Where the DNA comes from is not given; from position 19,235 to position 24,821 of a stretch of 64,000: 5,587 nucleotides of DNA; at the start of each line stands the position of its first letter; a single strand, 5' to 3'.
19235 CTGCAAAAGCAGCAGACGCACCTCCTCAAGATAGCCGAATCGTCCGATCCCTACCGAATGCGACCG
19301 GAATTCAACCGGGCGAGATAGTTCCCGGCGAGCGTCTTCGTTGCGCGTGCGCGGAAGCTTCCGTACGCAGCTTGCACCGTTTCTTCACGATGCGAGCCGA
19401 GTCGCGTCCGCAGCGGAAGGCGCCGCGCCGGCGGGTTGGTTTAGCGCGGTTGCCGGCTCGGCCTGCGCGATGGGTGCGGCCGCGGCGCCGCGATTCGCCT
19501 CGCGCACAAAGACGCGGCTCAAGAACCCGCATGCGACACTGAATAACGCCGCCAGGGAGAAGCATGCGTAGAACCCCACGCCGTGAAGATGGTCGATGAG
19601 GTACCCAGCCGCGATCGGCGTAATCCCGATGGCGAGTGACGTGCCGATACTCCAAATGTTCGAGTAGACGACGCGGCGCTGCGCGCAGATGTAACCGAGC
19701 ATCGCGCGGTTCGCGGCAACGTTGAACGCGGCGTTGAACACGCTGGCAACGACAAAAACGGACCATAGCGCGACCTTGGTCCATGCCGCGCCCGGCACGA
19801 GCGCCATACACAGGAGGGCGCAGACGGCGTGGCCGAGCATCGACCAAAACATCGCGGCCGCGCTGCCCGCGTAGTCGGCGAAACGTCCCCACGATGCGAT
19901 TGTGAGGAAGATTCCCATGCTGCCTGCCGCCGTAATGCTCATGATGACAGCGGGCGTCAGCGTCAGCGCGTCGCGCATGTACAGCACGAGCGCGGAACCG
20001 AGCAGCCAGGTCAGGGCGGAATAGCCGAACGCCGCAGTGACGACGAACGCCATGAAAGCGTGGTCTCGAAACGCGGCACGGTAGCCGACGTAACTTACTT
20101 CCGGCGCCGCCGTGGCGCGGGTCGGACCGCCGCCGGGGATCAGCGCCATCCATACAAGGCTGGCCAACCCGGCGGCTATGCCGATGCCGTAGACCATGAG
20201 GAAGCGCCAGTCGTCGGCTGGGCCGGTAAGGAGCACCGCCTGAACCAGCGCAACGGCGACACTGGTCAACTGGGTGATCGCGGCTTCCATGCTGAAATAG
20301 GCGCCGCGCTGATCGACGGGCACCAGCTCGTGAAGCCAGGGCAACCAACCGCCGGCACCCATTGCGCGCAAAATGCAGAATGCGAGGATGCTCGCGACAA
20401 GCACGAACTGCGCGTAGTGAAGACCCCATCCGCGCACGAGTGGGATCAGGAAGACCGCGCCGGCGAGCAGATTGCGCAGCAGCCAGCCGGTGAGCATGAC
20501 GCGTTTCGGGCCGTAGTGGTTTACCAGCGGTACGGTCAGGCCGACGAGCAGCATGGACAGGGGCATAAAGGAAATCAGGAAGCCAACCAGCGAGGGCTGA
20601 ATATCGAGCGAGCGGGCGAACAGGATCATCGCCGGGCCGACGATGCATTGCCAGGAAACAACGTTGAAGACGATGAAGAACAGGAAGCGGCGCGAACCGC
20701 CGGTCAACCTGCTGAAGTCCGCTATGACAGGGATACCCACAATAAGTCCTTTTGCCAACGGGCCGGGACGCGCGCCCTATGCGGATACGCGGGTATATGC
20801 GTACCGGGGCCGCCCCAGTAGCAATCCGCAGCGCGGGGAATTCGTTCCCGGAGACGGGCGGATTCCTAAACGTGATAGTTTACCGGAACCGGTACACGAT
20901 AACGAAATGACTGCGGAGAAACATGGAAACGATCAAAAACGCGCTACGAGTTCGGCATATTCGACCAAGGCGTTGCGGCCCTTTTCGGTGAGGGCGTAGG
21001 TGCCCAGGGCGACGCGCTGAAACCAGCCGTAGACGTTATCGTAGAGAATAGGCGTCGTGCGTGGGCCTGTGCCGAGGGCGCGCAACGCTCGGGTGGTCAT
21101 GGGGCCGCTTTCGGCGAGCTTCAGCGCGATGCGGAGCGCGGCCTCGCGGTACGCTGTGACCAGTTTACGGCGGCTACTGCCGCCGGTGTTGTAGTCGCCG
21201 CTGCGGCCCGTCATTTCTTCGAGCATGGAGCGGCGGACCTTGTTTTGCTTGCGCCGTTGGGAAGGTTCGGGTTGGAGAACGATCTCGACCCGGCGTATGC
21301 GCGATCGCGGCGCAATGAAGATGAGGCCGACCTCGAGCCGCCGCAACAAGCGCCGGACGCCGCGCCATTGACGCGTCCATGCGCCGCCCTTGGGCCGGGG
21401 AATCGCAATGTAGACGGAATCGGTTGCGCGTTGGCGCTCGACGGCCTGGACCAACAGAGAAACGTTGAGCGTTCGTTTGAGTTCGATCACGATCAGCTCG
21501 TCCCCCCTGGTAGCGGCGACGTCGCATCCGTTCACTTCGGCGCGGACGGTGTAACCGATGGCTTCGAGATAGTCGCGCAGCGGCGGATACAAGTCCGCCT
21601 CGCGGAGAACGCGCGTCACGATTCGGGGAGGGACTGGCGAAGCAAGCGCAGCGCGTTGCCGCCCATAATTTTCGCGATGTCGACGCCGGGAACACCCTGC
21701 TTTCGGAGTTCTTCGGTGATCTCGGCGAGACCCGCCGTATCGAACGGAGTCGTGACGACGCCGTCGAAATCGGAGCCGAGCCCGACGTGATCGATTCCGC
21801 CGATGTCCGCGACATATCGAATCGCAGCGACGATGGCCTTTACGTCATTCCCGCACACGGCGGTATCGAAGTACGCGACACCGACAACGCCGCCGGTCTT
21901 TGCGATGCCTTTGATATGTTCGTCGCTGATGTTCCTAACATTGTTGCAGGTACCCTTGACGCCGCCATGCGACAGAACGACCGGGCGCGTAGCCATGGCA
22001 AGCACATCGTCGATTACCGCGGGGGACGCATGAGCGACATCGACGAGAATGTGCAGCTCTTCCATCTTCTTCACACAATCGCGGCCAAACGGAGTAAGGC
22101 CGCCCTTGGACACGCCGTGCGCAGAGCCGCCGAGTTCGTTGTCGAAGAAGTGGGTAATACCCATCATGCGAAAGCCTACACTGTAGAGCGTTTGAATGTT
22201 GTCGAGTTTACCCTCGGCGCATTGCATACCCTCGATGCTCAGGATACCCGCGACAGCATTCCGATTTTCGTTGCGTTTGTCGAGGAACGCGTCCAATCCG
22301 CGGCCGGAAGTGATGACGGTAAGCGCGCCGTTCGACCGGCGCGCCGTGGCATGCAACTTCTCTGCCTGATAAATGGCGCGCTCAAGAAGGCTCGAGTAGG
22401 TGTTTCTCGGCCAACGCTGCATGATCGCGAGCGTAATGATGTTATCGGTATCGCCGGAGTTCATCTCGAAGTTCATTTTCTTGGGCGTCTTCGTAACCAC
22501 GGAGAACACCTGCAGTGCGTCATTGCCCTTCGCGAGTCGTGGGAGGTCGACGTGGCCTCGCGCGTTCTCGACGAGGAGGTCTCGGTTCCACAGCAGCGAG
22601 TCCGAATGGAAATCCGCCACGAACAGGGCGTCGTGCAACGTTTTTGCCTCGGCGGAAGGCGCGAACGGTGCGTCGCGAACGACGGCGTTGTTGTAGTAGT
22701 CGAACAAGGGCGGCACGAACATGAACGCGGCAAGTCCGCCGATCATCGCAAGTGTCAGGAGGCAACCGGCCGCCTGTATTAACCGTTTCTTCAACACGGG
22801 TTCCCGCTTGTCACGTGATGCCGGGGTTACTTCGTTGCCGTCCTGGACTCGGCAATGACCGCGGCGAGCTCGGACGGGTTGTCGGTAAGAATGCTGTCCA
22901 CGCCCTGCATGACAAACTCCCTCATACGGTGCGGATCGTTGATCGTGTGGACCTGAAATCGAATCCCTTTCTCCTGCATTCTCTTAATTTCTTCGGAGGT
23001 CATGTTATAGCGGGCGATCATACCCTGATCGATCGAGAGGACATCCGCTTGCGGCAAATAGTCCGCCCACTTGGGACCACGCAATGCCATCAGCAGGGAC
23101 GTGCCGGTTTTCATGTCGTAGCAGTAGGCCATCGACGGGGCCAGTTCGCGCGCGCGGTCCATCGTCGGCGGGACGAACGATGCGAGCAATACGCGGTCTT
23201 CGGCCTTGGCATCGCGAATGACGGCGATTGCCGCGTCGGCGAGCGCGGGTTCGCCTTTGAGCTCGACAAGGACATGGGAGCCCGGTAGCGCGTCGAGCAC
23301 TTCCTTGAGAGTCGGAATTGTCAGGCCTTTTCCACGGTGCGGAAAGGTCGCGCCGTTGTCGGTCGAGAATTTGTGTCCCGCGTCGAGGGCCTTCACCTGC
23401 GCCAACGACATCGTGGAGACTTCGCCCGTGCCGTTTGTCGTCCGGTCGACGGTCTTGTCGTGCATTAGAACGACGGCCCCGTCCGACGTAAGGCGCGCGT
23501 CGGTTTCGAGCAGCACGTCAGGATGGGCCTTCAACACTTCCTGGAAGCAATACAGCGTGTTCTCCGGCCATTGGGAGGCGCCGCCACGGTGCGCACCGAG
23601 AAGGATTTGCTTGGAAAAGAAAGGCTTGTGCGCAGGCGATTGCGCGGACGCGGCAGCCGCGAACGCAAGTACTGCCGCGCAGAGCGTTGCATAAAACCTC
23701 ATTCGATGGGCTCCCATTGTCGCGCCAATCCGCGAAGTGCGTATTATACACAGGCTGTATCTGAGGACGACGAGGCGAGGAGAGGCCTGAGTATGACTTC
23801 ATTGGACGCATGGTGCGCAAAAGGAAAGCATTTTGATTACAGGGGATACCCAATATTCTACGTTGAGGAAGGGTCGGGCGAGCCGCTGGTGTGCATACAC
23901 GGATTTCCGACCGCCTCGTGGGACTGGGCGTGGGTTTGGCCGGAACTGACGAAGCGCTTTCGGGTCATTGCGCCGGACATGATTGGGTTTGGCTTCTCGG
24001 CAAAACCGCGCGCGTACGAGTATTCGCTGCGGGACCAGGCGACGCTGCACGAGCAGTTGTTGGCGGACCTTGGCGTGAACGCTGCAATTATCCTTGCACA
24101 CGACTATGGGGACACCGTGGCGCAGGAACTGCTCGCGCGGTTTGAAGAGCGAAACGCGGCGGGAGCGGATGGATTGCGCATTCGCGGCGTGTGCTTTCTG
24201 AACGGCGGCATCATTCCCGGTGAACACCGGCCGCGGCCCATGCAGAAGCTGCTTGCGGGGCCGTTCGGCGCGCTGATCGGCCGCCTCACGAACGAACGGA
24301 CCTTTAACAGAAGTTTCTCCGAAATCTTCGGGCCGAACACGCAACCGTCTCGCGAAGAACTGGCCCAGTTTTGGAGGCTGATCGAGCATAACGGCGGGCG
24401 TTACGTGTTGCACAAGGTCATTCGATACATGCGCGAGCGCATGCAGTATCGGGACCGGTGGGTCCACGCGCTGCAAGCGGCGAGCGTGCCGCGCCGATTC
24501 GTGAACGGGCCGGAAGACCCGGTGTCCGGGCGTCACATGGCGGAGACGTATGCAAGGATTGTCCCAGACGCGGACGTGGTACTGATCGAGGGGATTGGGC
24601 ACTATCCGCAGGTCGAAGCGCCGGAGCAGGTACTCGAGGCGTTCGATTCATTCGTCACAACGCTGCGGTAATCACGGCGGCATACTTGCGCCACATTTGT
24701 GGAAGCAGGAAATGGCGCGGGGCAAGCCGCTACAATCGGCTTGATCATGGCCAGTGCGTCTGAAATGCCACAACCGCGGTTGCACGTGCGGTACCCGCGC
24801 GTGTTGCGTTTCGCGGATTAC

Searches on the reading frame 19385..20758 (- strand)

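Call 54: search_protein_families(library=pfam, proteins=[window:19385-20758:-], max_evalue=0.00001)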
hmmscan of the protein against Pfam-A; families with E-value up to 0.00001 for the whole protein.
window:19385-20758:- (457 aa): 1 family
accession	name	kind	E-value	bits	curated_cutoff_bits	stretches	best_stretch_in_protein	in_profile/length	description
PF07690.21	MFS_1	-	1.9e-18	67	33.4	2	241-426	3-180/347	Major Facilitator Superfamily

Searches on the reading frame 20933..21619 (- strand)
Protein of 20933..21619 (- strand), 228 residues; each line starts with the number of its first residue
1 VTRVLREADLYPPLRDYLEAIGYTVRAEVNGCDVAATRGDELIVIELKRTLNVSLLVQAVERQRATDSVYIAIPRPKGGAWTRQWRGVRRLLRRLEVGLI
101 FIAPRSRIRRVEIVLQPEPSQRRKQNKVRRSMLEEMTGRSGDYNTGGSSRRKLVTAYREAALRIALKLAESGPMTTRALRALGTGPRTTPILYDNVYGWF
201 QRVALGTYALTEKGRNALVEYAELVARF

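Call 54: search_protein_families(library=pfam, proteins=[window:20933-21619:-], max_evalue=0.00001)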
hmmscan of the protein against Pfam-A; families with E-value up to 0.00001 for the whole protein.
window:20933-21619:- (228 aa): 1 family
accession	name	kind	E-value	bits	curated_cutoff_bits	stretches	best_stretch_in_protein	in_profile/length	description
PF09929.15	DUF2161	-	1.2e-36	125.9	27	1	106-217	7-118/118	Putative PD-(D/E)XK phosphodiesterase (DUF2161)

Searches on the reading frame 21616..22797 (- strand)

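Call 54: search_protein_families(library=pfam, proteins=[window:21616-22797:-], max_evalue=0.00001)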
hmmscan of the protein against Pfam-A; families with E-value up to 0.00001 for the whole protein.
window:21616-22797:- (393 aa): 2 families
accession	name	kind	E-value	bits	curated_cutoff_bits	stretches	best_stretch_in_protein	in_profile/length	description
PF01244.27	Peptidase_M19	-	6.4e-68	229.7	26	1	54-388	2-319/319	Membrane dipeptidase (Peptidase family M19)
PF04909.20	Amidohydro_2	-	2.1e-06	28.2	26.4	1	239-387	128-288/289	Amidohydrolase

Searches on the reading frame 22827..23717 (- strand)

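Call 54: search_protein_families(library=pfam, proteins=[window:22827-23717:-], max_evalue=0.00001)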
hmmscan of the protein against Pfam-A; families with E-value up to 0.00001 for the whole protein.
window:22827-23717:- (296 aa): 1 family
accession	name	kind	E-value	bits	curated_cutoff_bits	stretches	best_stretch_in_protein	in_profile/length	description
PF03009.23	GDPD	-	7.9e-35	121.6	23.6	1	43-282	1-243/244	Glycerophosphoryl diester phosphodiesterase family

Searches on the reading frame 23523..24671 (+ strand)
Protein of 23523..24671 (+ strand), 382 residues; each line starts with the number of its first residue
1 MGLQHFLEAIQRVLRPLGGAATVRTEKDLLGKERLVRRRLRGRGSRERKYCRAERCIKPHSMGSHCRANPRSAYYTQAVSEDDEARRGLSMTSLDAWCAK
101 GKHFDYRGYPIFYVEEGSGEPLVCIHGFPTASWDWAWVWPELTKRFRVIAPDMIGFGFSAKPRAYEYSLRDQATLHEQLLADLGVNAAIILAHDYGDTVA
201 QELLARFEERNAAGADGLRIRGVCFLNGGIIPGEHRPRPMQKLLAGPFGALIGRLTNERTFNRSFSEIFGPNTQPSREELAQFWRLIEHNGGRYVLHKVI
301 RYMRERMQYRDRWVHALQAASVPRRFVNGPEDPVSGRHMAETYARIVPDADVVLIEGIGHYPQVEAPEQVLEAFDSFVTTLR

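Call 55: search_protein_families(library=pfam, proteins=[window:23523-24671:+], max_evalue=0.00001)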
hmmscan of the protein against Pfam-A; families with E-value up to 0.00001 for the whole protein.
window:23523-24671:+ (382 aa): 2 families
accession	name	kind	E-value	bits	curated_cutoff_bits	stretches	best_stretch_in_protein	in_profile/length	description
PF00561.26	Abhydrolase_1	-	1.8e-20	74.1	25.8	1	121-367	2-245/245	alpha/beta hydrolase fold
PF12697.13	Abhydrolase_6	-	4e-20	73.8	26.3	1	122-373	1-217/217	Alpha/beta hydrolase family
